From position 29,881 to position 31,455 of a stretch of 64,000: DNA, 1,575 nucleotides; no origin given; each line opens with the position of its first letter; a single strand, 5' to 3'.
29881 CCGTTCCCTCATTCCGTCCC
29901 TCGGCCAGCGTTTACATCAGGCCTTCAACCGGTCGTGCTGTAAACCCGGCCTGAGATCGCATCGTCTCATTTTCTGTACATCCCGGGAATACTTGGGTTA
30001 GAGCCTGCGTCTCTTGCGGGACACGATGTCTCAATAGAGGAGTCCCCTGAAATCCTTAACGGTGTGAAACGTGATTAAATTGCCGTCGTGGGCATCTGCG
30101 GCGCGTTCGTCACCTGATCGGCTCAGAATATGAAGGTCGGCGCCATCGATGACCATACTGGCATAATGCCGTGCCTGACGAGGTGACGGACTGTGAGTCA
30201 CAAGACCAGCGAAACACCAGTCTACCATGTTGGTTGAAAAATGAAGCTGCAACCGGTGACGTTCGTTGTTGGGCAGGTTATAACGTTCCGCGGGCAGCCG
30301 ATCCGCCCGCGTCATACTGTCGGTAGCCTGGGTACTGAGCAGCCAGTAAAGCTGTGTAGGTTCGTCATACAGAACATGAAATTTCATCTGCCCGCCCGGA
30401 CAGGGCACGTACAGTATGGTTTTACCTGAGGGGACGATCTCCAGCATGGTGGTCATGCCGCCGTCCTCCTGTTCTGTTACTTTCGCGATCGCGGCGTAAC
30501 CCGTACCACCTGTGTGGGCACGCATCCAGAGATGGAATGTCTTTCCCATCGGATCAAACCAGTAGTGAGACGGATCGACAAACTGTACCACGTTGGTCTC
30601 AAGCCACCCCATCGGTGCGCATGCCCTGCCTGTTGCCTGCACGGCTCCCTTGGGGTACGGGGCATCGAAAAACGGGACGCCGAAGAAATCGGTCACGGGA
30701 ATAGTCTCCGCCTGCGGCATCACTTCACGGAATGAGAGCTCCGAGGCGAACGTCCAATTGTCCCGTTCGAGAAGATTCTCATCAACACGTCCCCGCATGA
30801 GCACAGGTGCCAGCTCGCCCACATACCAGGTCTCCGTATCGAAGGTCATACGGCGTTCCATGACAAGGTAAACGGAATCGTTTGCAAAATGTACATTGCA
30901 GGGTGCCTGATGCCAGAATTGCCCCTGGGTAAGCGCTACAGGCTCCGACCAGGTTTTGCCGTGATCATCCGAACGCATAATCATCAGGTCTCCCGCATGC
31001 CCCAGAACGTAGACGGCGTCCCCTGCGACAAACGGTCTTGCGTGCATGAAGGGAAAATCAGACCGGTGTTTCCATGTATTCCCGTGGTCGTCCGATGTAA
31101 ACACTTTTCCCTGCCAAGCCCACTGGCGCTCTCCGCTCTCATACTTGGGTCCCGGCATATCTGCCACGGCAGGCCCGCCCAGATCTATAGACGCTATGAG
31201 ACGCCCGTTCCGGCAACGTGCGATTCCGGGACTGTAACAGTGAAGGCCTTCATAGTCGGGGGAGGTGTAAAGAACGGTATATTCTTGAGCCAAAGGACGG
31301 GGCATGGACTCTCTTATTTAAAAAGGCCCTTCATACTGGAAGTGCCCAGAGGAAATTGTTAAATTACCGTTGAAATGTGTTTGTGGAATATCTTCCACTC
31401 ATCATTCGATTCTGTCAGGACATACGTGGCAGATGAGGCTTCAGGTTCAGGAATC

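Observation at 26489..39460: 13-kb minus-strand catabolic gene string combining oxidoreductases, dehydratase, oxygenases and a sialidase-like hydrolase, probably for an acidic or unusual sugar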

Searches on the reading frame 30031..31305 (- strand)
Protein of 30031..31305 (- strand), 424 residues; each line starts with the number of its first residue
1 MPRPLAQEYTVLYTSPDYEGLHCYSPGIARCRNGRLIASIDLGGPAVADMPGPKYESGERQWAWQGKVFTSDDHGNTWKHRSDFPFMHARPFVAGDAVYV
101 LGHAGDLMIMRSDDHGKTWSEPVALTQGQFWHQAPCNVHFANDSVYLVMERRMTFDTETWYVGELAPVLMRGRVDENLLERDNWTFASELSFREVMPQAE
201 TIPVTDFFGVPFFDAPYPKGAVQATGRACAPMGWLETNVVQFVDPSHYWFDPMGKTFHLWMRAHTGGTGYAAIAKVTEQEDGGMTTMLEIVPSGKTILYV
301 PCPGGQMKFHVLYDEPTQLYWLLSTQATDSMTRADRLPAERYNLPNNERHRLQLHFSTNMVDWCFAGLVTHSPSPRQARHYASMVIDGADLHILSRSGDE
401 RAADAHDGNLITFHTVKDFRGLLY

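Call 3: search_protein_families(library=pfam, proteins=[window:30031-31305:-])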
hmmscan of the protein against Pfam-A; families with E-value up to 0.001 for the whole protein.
window:30031-31305:- (424 aa): 3 families
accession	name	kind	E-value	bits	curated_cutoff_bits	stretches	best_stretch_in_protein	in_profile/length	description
PF13088.12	BNR_2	-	3.1e-05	23.9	31.4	0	107-132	81-107/277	BNR repeat-like domain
PF15899.11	BNR_6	-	0.00015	21.9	27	0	111-120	3-12/14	BNR-Asp box repeat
PF15902.12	Sortilin-Vps10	-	0.00037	19.9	33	0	67-152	2-89/446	Sortilin, neurotensin receptor 3,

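Call 5: search_protein_families(library=ncbifam, proteins=[window:30031-31305:-], max_evalue=0.00001)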
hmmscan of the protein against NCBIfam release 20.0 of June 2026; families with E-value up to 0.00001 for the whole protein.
window:30031-31305:- (424 aa): 0 families

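Call 9: find_encoding_contigs(protein=window:30031-31305:-, flank=10000, max_places=6)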
Protein window:30031-31305:- (424 aa): 3 contigs read that carry it; 3 places shown.
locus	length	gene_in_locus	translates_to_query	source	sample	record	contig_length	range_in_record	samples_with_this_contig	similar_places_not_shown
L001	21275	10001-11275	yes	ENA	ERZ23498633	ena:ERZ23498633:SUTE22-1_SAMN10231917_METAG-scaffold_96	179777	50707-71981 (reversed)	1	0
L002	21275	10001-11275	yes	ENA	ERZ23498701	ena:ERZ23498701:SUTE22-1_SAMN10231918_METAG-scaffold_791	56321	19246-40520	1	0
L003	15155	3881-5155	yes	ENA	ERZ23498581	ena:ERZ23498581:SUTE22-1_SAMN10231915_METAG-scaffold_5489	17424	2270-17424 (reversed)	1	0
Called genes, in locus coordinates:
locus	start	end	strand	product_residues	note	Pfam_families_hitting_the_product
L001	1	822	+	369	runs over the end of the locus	PF04191:PEMT (weak)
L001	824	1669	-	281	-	PF01557:FAA_hydrolase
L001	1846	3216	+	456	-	PF04389:Peptidase_M28 (faint), PF01546:Peptidase_M20, PF07687:M20_dimer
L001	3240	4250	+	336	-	PF03786:UxuA (weak), PF01261:AP_endonuc_2, PF03786:UxuA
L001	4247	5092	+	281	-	PF01261:AP_endonuc_2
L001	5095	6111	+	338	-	PF01408:GFO_IDH_MocA, PF02894:GFO_IDH_MocA_C, PF22725:GFO_IDH_MocA_C3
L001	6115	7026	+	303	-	PF14100:DUF6807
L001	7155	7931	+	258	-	PF10370:Rv2993c-like_N, PF01557:FAA_hydrolase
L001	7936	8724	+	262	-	PF05721:PhyH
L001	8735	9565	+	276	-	PF02668:TauD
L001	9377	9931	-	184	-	-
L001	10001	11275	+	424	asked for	-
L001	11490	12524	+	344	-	PF12715:Abhydrolase_7, PF05448:AXE1 (faint), PF22244:GCE_fung (faint), PF00326:Peptidase_S9 (faint)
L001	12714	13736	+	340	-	PF01408:GFO_IDH_MocA, PF02894:GFO_IDH_MocA_C, PF22725:GFO_IDH_MocA_C3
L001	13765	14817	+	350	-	PF01408:GFO_IDH_MocA, PF22725:GFO_IDH_MocA_C3, PF02894:GFO_IDH_MocA_C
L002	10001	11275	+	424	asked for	-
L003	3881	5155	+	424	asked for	-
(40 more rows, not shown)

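Call 10: find_homologous_proteins(query=window:30031-31305:-)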
Query window:30031-31305:- (424 aa): 2292 proteins with E <= 0.001 among 6783 candidates; the best 120 are listed.
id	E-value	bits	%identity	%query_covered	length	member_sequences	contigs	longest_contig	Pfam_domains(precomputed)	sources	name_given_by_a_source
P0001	0.0e+0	1014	99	100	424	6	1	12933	PF13088.13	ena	-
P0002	2.4e-236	803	77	99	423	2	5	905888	PF13088.13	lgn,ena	-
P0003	6.8e-236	802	78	100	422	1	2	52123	PF13088.13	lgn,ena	-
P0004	4.1e-234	796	76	100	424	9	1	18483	-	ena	-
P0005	4.5e-230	783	74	100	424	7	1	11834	PF13088.13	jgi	jgi:hypothetical protein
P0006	5.6e-229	779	75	100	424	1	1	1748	-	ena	-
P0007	4.1e-217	740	71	100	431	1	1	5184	-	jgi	-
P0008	7.5e-214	729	70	100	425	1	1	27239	PF13088.13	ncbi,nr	ncbi:exo-alpha-sialidase [candidate division KSB1 bacterium]|nr:exo-alpha-sialidase [candidate divis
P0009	5.0e-213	726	71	100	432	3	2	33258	PF15899.12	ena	-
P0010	2.9e-210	717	70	100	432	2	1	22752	PF13088.13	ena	-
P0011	2.6e-209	714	70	100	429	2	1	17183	-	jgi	-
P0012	5.7e-208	710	70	100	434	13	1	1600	-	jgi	jgi:hypothetical protein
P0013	1.4e-207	708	70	100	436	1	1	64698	-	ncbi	-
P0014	1.5e-207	708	70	100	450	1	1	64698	-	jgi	jgi:hypothetical protein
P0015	1.8e-207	708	69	100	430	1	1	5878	-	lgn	-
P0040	1.7e-201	688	69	100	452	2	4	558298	-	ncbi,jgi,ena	-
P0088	7.1e-196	670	68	99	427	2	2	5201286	-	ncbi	-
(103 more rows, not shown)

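Call 11: find_encoding_contigs(protein=P0002, flank=10000, max_places=1)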
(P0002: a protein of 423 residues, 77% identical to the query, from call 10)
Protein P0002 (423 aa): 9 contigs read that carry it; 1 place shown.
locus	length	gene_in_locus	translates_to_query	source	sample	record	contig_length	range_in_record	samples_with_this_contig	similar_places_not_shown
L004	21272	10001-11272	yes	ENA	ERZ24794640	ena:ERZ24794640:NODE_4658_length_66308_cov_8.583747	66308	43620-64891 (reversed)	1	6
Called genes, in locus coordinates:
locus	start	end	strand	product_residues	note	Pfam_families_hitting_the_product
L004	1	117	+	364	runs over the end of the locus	PF04191:PEMT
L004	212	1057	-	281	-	PF01557:FAA_hydrolase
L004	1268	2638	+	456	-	PF01546:Peptidase_M20, PF07687:M20_dimer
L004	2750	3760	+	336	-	PF03786:UxuA (weak), PF01261:AP_endonuc_2, PF03786:UxuA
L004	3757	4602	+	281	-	PF01261:AP_endonuc_2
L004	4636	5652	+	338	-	PF01408:GFO_IDH_MocA, PF02894:GFO_IDH_MocA_C, PF22725:GFO_IDH_MocA_C3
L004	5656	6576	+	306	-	PF14100:DUF6807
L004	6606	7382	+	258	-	PF10370:Rv2993c-like_N, PF01557:FAA_hydrolase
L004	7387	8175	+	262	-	PF05721:PhyH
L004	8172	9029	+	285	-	PF02668:TauD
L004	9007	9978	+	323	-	PF01636:APH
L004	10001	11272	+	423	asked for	PF13088:BNR_2 (faint)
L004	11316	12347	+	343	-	PF12715:Abhydrolase_7, PF22244:GCE_fung (weak)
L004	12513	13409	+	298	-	PF02899:Phage_int_SAM_1, PF13495:Phage_int_SAM_4 (weak), PF00589:Phage_integrase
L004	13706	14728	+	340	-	PF01408:GFO_IDH_MocA, PF02894:GFO_IDH_MocA_C, PF22725:GFO_IDH_MocA_C3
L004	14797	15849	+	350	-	PF01408:GFO_IDH_MocA, PF22725:GFO_IDH_MocA_C3, PF02894:GFO_IDH_MocA_C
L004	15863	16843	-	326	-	PF07719:TPR_2 (faint), PF13428:TPR_14 (faint), PF13432:TPR_16, PF13414:TPR_11 (faint), PF14559:TPR_19, PF13431:TPR_17 (weak)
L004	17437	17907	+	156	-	PF00355:Rieske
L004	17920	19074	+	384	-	PF00033:Cytochrome_B, PF13631:Cytochrom_B_N_2, PF00032:Cytochrom_B_C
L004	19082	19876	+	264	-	PF14522:Cytochrome_C7 (faint)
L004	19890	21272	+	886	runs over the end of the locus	PF02585:PIG-L, PF10633:NPCBM_assoc (faint)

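Call 12: find_encoding_contigs(protein=P0088, flank=10000, max_places=1)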
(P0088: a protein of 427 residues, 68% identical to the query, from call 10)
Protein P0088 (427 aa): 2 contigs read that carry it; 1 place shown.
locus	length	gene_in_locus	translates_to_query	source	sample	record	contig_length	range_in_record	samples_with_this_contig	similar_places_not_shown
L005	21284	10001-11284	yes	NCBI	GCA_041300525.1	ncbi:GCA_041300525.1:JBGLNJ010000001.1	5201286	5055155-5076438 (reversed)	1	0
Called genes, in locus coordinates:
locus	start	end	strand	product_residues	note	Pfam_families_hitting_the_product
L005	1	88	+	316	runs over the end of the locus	PF15887:Peptidase_Mx (weak)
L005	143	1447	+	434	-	PF01551:Peptidase_M23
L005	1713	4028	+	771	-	PF02687:FtsX, PF12704:MacB_PCD, PF02687:FtsX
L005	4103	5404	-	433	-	PF01266:DAO, PF01593:Amino_oxidase, PF01946:Thi4 (weak), PF07992:Pyr_redox_2 (faint), PF13450:NAD_binding_8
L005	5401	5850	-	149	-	-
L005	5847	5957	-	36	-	PF08338:DUF1731 (weak)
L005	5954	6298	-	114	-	PF00578:AhpC-TSA, PF08534:Redoxin, PF13911:AhpC-TSA_2 (faint)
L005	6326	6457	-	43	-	-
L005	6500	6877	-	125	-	PF12697:Abhydrolase_6, PF00561:Abhydrolase_1, PF08386:Abhydrolase_4 (weak), PF12146:Hydrolase_4 (weak)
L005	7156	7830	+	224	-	PF00702:Hydrolase, PF12710:HAD, PF13419:HAD_2, PF13242:Hydrolase_like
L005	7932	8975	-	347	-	PF01408:GFO_IDH_MocA, PF22725:GFO_IDH_MocA_C3 (faint)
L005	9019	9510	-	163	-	PF01041:DegT_DnrJ_EryC1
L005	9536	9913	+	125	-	PF00528:BPD_transp_1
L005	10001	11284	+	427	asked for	-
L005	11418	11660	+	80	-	PF00106:adh_short, PF13561:adh_short_C2 (weak)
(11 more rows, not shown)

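Call 13: find_encoding_contigs(protein=P0040, flank=10000, max_places=1)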
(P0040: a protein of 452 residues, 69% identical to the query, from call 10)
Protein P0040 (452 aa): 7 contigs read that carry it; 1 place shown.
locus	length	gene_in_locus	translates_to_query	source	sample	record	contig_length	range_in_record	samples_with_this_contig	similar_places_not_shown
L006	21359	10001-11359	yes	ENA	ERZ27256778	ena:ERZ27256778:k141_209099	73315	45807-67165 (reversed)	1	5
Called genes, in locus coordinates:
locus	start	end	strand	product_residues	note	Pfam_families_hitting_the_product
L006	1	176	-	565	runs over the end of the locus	PF01364:Peptidase_C25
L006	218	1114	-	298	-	PF01882:DUF58, PF05762:VWA_CoxE (weak), PF13519:VWA_2 (weak)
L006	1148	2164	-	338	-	PF20030:bpMoxR, PF00004:AAA (weak), PF07726:AAA_3, PF07728:AAA_5, PF17863:AAA_lid_2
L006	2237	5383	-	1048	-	PF13519:VWA_2, PF00092:VWA, PF07090:GATase1_like (weak)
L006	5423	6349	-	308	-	PF24684:Vgb_lyase, PF20067:SSL_N (faint), PF25021:TEN_NHL (faint), PF08450:SGL (faint), PF13449:Phytase-like (faint), PF23500:DUF7133 (faint), PF17170:DUF5128 (weak), PF01436:NHL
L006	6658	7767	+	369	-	PF02086:MethyltransfD12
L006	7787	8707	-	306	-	PF00294:PfkB, PF08543:Phos_pyr_kin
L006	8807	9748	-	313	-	PF03706:LPG_synthase_TM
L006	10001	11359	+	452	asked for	-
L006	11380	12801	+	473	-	PF00884:Sulfatase, PF01663:Phosphodiest (weak), PF16347:SGSH_C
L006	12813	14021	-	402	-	PF03315:SDH_beta, PF03313:SDH_alpha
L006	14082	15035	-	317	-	PF00701:DHDPS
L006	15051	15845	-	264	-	PF04909:Amidohydro_2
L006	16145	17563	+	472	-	-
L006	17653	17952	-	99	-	PF05016:ParE_toxin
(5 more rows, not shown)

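Call 16: find_related_loci(query=A1, collection=genome_contigs, flank=10000)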
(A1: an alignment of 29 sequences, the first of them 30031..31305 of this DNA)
Query A1 (424 aa) in genome_contigs; peptide patterns used: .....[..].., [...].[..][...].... (x = any residue, [..] = any of these).
600 stretches matched a pattern (row limit reached: there are more); 553 encode a relative of the query (tblastn E <= 1e-3); the best 80 are kept; 80 distinct loci.
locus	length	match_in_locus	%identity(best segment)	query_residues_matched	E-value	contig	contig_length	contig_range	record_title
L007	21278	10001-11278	70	3-424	0e+0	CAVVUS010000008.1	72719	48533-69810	MAG: uncultured Chloroflexia bacterium isolate MFD02923.bin.2.49 genome assembly, contig: contig_18408, whole genome sho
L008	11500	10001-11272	69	3-424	0e+0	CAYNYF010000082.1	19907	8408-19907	MAG TPA_asm: uncultured Planctomycetaceae bacterium isolate SRP214966_co5_363 genome assembly, contig: NODE_2160_length_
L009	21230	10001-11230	68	3-424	0e+0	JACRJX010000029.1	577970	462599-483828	MAG: Verrucomicrobia bacterium isolate NC_groundwater_1840_Pr3_B-0.1um_61_25 SR-2_scaffold_141_1653511, whole genome sho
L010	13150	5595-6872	68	3-424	0e+0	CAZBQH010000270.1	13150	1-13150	MAG TPA_asm: uncultured Nitrospiraceae bacterium isolate SRP067234_co1_57 genome assembly, contig: k99_169011, whole gen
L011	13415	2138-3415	70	3-424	0e+0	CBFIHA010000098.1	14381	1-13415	MAG: uncultured Pirellulales bacterium isolate Co_bin_748_permissive genome assembly, contig: Co_bin_748_permissive_c99,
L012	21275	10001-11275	68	4-424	0e+0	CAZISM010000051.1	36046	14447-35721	MAG TPA_asm: uncultured Cytophagia bacterium isolate binchicken_co66_257 genome assembly, contig: NODE_1989_length_36046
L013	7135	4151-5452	70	3-424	0e+0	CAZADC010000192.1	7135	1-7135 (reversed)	MAG TPA_asm: uncultured Planctomycetaceae bacterium isolate SRP332253_co2_121 genome assembly, contig: NODE_11216_length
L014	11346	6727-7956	68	3-424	0e+0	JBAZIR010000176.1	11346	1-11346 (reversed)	MAG: Verrucomicrobiia bacterium isolate SO_2017_LW4_10 scaffold_11022_c1_LW137-91_2017, whole genome shotgun sequence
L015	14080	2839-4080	67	3-424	0e+0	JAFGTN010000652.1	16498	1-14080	MAG: Pirellulales bacterium isolate Zod_Metabat.975 k87_10445199, whole genome shotgun sequence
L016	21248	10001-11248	69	3-424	0e+0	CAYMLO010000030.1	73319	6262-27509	MAG TPA_asm: uncultured Planctomycetales bacterium isolate binchicken_co334_152 genome assembly, contig: NODE_491_length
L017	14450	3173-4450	67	3-424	0e+0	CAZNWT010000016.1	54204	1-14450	MAG TPA_asm: uncultured Victivallales bacterium isolate binchicken_co47_191 genome assembly, contig: NODE_355_length_542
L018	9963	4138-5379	68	3-424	0e+0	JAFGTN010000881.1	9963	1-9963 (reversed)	MAG: Pirellulales bacterium isolate Zod_Metabat.975 k87_14448409, whole genome shotgun sequence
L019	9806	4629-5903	67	4-424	0e+0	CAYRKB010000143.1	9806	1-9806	MAG TPA_asm: uncultured Victivallales bacterium isolate SRP272421_co1_463 genome assembly, contig: NODE_23706_length_980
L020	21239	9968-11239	68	5-424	0e+0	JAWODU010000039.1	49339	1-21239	MAG: Kiritimatiellia bacterium isolate BLK5-2.bin.47 k191_44456, whole genome shotgun sequence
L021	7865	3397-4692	67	5-424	0e+0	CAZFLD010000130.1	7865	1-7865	MAG TPA_asm: uncultured Spirochaetales bacterium isolate SRP141376_co3_407 genome assembly, contig: NODE_24803_length_78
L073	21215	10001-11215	65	3-424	0e+0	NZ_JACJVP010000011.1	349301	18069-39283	Cohnella nanjingensis strain DSM 28246 contig_11, whole genome shotgun sequence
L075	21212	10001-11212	65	3-424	0e+0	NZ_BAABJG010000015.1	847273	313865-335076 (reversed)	Paenibacillus vulneris strain JCM 18268 sequence15, whole genome shotgun sequence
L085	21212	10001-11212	64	3-424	0e+0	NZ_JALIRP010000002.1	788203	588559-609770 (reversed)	Paenibacillus mangrovi strain KQZ6P-2 Scaffold2, whole genome shotgun sequence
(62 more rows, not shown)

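Call 17: search_solved_structures(query=A1, max_evalue=1)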
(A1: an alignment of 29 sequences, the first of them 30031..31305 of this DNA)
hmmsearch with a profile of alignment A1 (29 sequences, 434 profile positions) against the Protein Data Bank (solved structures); distinct sequences matched with E-value up to 1: 68 (the best 60 are shown).
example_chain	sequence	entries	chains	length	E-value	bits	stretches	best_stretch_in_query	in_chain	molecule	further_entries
2w38_A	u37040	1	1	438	9e-06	28.3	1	61-149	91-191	SIALIDASE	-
3h6j_A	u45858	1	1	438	9e-06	28.3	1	61-149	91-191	Neuraminidase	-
7a54_A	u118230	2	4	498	0.00013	24.5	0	102-149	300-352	Sialidase A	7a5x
2w20_A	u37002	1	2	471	0.00014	24.3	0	102-149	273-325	SIALIDASE A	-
2vvz_A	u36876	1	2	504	0.00015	24.3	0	102-149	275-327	SIALIDASE A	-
3h71_A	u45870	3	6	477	0.00015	24.2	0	102-149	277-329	Sialidase A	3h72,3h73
2ya4_A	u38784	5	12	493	0.0002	23.8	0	102-149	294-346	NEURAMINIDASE A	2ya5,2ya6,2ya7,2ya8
5kky_A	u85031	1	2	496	0.00021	23.7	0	102-149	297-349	Sialidase A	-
6mnj_A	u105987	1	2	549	0.00023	23.6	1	112-134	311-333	Hz136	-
4yw1_A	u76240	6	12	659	0.0016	20.8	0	75-131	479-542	Neuraminidase C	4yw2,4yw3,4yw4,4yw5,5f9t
4yz1_A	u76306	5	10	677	0.0018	20.7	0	75-131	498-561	Putative neuraminidase | Sialidase NanC | Neuraminidase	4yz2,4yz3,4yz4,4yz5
4xe9_A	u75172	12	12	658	0.0037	19.6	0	75-131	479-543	Sialidase B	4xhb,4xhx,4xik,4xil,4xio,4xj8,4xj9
4xyx_A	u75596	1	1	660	0.0037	19.6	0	75-131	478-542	Sialidase B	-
4xog_A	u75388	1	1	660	0.0037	19.6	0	75-131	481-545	Sialidase B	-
4xma_A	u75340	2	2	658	0.0042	19.4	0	75-131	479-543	Sialidase B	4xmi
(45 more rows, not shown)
